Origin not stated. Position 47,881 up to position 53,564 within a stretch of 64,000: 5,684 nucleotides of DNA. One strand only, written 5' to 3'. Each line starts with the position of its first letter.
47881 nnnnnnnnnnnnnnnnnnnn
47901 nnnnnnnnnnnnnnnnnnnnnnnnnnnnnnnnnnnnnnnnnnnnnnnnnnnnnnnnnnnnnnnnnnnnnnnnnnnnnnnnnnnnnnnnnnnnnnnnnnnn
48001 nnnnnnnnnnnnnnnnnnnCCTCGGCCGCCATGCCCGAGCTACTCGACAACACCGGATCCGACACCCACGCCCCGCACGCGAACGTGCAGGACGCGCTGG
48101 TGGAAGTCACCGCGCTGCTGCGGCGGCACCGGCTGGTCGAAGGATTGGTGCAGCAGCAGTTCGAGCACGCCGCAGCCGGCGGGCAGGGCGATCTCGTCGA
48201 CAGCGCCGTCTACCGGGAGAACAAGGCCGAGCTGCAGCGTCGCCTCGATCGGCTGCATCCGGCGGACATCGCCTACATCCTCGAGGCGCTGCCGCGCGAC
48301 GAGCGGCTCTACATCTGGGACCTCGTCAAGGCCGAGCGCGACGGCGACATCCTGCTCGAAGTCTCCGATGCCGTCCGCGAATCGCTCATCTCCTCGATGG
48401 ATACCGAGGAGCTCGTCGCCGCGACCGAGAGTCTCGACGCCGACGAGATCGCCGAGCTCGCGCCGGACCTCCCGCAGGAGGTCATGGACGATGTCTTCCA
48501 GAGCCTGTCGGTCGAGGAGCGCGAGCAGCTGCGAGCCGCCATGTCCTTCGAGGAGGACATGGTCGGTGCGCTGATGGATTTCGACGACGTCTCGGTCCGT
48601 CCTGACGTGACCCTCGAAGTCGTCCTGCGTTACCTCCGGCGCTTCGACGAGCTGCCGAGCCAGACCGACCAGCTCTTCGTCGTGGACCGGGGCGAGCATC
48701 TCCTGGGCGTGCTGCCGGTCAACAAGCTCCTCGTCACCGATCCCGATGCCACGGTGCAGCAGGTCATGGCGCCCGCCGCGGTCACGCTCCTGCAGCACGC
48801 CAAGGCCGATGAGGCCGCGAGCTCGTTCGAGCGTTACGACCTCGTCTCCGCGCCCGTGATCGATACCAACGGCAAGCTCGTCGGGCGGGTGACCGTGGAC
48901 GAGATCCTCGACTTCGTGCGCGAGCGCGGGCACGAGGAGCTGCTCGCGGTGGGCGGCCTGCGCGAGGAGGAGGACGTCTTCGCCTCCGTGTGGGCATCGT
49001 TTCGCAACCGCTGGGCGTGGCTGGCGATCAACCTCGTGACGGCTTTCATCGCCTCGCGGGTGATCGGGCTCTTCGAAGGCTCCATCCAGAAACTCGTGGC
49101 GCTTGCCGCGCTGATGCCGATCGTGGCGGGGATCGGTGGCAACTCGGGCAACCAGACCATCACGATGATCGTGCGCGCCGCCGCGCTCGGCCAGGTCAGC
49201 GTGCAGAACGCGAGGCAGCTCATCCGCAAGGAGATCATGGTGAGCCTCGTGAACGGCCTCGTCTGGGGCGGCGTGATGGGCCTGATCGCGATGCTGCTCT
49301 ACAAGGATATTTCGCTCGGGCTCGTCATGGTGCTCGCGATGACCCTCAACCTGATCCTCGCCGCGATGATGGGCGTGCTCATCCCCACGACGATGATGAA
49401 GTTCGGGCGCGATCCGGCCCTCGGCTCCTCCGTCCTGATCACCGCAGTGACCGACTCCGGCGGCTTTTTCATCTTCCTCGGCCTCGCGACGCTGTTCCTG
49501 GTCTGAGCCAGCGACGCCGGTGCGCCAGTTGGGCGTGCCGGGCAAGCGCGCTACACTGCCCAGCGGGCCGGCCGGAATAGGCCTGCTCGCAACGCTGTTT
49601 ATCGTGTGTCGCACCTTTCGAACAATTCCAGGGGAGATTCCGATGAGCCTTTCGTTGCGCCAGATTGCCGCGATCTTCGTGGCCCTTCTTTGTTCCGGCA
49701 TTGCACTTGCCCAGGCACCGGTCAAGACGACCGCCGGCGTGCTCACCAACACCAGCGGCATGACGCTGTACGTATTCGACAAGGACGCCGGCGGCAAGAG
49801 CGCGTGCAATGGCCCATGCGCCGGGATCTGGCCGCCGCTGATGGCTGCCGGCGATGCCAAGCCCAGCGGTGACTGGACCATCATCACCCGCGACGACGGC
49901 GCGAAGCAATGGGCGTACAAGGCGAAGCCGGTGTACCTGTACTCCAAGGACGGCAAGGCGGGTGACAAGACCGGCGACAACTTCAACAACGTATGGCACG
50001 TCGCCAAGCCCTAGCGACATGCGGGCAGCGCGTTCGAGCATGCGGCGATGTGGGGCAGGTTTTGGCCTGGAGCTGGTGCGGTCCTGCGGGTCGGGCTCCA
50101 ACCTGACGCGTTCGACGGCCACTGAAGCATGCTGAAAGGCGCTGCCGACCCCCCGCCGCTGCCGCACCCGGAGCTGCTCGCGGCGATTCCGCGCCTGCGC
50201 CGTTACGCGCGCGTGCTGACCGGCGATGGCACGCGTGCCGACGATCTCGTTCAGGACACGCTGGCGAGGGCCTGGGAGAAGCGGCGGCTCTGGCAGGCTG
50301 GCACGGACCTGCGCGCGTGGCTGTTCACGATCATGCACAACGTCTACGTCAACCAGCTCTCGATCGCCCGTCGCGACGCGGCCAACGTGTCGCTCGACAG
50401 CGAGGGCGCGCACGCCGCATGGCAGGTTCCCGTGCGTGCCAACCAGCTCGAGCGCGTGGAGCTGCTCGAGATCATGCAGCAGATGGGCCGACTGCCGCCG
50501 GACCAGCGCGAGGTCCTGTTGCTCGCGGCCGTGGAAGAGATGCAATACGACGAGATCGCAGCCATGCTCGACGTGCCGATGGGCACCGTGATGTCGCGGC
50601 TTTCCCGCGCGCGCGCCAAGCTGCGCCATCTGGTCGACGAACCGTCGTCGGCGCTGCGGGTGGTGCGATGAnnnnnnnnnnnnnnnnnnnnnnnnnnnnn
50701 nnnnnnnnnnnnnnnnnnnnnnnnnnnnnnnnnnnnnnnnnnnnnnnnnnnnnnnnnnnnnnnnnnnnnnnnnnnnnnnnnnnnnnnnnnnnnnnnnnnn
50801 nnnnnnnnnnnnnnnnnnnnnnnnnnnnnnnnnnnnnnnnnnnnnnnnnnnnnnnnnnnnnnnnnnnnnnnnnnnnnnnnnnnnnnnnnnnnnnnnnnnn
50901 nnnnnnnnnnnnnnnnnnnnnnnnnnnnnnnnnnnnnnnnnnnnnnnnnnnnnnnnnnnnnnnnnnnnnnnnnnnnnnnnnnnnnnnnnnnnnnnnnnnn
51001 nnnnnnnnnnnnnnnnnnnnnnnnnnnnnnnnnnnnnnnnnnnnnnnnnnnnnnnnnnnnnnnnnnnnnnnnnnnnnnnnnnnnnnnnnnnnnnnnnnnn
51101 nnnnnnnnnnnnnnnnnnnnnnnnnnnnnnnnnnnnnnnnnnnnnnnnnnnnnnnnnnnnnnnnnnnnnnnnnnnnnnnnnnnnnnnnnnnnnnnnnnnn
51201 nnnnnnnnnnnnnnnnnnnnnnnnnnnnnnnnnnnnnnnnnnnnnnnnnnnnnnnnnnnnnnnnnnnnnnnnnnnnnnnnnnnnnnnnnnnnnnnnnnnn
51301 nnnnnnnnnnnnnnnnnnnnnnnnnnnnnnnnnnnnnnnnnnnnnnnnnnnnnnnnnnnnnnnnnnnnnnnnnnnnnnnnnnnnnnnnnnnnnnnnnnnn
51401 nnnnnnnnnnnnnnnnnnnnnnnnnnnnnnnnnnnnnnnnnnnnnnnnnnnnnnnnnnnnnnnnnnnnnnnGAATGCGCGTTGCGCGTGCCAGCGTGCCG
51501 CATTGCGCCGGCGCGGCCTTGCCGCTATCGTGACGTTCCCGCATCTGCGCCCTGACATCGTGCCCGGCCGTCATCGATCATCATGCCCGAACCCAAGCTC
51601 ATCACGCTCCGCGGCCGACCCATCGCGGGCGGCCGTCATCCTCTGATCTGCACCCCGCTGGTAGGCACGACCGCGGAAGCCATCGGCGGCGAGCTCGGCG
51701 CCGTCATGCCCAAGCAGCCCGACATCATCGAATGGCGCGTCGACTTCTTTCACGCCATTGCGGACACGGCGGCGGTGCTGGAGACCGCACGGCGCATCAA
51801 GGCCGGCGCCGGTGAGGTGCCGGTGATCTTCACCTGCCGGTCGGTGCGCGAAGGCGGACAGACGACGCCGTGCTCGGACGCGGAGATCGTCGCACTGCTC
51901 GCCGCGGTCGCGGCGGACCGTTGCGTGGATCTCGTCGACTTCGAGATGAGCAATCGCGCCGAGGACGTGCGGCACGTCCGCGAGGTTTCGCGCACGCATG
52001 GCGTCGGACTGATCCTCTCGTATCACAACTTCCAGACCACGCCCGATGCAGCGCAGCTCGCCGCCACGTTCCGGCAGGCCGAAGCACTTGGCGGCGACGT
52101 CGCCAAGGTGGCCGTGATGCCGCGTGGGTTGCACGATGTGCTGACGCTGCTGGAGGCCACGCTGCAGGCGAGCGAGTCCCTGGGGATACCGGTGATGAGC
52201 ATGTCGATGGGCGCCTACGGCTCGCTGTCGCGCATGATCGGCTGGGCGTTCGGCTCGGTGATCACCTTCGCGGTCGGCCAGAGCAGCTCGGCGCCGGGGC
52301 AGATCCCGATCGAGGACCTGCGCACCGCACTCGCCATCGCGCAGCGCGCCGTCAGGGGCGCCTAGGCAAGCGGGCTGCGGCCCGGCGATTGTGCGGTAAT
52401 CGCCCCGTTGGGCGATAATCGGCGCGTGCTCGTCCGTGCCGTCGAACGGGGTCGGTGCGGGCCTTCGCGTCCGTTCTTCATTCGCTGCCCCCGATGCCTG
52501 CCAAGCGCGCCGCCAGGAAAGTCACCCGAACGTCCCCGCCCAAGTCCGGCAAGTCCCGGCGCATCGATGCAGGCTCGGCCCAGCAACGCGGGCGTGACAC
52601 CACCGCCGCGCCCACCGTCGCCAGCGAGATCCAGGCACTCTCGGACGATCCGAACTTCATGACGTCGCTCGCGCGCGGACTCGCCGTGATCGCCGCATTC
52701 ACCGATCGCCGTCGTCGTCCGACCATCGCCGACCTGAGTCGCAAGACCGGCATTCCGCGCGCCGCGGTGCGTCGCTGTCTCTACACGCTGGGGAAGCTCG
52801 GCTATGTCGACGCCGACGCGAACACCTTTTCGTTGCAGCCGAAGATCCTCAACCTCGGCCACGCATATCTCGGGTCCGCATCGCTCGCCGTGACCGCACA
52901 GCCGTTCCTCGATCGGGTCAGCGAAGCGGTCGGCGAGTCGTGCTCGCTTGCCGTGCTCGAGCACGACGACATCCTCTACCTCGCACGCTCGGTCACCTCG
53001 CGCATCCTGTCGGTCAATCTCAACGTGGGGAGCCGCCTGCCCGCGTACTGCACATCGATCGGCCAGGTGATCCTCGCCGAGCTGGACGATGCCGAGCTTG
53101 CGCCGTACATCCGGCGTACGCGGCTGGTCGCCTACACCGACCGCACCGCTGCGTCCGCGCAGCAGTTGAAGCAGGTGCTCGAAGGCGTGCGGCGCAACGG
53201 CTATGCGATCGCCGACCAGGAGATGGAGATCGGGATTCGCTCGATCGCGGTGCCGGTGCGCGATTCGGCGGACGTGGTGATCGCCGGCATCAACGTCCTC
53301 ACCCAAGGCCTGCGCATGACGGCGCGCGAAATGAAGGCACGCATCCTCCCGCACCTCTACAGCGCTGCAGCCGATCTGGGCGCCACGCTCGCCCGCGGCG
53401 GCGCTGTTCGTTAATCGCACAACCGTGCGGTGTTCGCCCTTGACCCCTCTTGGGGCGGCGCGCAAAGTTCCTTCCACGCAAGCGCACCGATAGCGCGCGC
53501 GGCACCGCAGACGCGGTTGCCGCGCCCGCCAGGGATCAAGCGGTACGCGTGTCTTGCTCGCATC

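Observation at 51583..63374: Eleven-gene co-directional cluster mixing quinate/shikimate-type enzymes with an inositol-pathway-like ring-opening toolkit and a Tat-dependent TRAP importer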

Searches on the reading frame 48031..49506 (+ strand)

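Call 23: search_protein_families(library=pfam, proteins=[window:48031-49506:+], max_evalue=0.001)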
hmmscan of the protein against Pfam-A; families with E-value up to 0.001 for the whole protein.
window:48031-49506:+ (491 aa): 3 families
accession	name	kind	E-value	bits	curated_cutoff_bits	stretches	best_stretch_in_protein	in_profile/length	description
PF01769.21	MgtE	-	9e-32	110.4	27.6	1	362-485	1-125/125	Divalent cation transporter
PF03448.22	MgtE_N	-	7.3e-24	84.7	25.9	1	75-176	1-102/102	MgtE intracellular N domain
PF00571.33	CBS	-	2.1e-12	47.6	24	1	242-297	1-56/57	CBS domain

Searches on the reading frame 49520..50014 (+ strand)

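Call 23: search_protein_families(library=pfam, proteins=[window:49520-50014:+], max_evalue=0.001)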
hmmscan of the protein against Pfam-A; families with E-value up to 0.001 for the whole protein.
window:49520-50014:+ (164 aa): 1 family
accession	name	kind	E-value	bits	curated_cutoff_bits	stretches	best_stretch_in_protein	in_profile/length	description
PF03640.20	Lipoprotein_15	-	1.4e-31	108.2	24.4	2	120-163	1-47/47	Secreted repeat of unknown function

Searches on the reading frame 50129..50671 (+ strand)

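Call 23: search_protein_families(library=pfam, proteins=[window:50129-50671:+], max_evalue=0.001)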
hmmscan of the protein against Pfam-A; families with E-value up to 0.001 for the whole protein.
window:50129-50671:+ (180 aa): 6 families
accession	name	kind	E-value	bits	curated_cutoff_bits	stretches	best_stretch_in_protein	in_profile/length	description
PF22029.2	PhyR_sigma2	-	1.4e-21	76.7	27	1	18-70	3-55/55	Sigma2 domain of PhyR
PF08281.18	Sigma70_r4_2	-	6.5e-19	67.8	25.7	1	113-165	2-54/54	Sigma-70, region 4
PF04542.20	Sigma70_r2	-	3.2e-13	49.7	24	1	21-78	7-66/71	Sigma-70 region 2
PF04545.22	Sigma70_r4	-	1.3e-12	47.4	24.1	1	119-167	2-50/50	Sigma-70, region 4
PF07638.17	Sigma70_ECF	-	8e-06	26.3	21.1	1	98-167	117-181/185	ECF sigma factor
PF22233.2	PhyR_sigma-like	-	0.00027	21.1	27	1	121-161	3-43/50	Response regulator PhyR, sigma-like domain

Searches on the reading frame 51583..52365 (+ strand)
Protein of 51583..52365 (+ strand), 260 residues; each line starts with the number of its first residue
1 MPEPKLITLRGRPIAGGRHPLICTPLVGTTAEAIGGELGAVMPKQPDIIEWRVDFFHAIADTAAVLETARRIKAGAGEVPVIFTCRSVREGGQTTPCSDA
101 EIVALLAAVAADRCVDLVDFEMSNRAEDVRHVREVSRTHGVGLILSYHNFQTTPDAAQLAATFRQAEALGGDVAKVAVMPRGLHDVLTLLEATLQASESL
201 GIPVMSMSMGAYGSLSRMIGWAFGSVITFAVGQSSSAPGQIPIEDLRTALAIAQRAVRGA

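Call 4: search_protein_families(library=pfam, proteins=[window:51583-52365:+])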
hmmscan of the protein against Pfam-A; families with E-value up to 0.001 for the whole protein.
window:51583-52365:+ (260 aa): 1 family
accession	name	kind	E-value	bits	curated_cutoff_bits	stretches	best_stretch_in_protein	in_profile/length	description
PF01487.21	DHquinase_I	-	5.6e-64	216.8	22.2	1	23-250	1-230/230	Type I 3-dehydroquinase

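Call 5: search_protein_families(library=ncbifam, proteins=[window:51583-52365:+])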
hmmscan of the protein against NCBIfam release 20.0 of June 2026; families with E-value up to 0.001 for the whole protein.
window:51583-52365:+ (260 aa): 4 families
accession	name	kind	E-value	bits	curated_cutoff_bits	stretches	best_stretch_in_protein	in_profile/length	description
TIGR01093.1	aroD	equivalog_domain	8.8e-59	199.4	139.3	1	22-249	2-228/229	type I 3-dehydroquinate dehydratase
NF002683.0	PRK02412.2-2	equivalog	1.1e-21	77.4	329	1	43-253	20-211/215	3-dehydroquinate dehydratase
NF006802.0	PRK09310.1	equivalog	2.9e-06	26.4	598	1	95-246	61-203/477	bifunctional 3-dehydroquinate dehydratase/shikimate dehydrogenase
NF002321.0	PRK01261.1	equivalog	0.00013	21.9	287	1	11-246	12-219/229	3-dehydroquinate dehydratase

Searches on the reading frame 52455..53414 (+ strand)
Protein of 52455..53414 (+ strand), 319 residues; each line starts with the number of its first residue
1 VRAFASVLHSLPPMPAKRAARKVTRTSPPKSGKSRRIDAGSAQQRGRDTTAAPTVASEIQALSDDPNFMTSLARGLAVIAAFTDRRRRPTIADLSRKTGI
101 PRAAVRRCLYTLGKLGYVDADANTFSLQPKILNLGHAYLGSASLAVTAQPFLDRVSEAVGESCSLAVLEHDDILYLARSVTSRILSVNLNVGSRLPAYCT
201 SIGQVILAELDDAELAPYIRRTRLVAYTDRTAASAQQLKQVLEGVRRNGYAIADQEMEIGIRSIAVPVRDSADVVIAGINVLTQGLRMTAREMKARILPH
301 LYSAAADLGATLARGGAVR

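Call 4: search_protein_families(library=pfam, proteins=[window:52455-53414:+])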
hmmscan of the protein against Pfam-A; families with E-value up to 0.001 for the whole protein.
window:52455-53414:+ (319 aa): 2 families
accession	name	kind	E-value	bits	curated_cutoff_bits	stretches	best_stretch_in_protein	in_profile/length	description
PF01614.24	IclR_C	-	7.8e-43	146.5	24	1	136-308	1-172/174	Bacterial transcriptional regulator IclR C-terminal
PF09339.16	HTH_IclR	-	1e-13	51.2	22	1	71-121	1-51/52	IclR helix-turn-helix domain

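Call 5: search_protein_families(library=ncbifam, proteins=[window:52455-53414:+])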
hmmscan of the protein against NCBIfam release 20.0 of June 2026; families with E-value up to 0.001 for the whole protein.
window:52455-53414:+ (319 aa): 8 families
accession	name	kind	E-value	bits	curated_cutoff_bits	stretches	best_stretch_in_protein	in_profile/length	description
TIGR02431.1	pcaR_pcaU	subfamily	1e-92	309.9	284.75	1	66-311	2-247/248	beta-ketoadipate pathway transcriptional regulators, PcaR/PcaU/PobR family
NF045644.1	TransRegBhcR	equivalog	3.1e-40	138.2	350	1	63-312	16-265/267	HTH-type transcriptional regulator BhcR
NF011671.1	PRK15090.1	equivalog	1.6e-35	122.5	275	1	64-309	5-250/256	DNA-binding transcriptional regulator KdgR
NF008601.2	PRK11569.1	equivalog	7.2e-29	100.8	380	1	67-289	24-250/276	glyoxylate bypass operon transcriptional repressor IclR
NF007341.0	PRK09834.1-3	equivalog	5.7e-22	78.1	269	1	71-313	9-259/274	DNA-binding transcriptional regulator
NF007548.0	PRK10163.1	equivalog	8e-19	67.8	406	1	70-290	22-244/271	HTH-type transcriptional repressor AllR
NF007339.0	PRK09834.1-1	equivalog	3.9e-17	62.4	299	1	63-282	14-236/271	DNA-binding transcriptional regulator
NF007342.0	PRK09834.1-4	equivalog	1.9e-14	53.3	251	1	63-313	5-257/263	DNA-binding transcriptional regulator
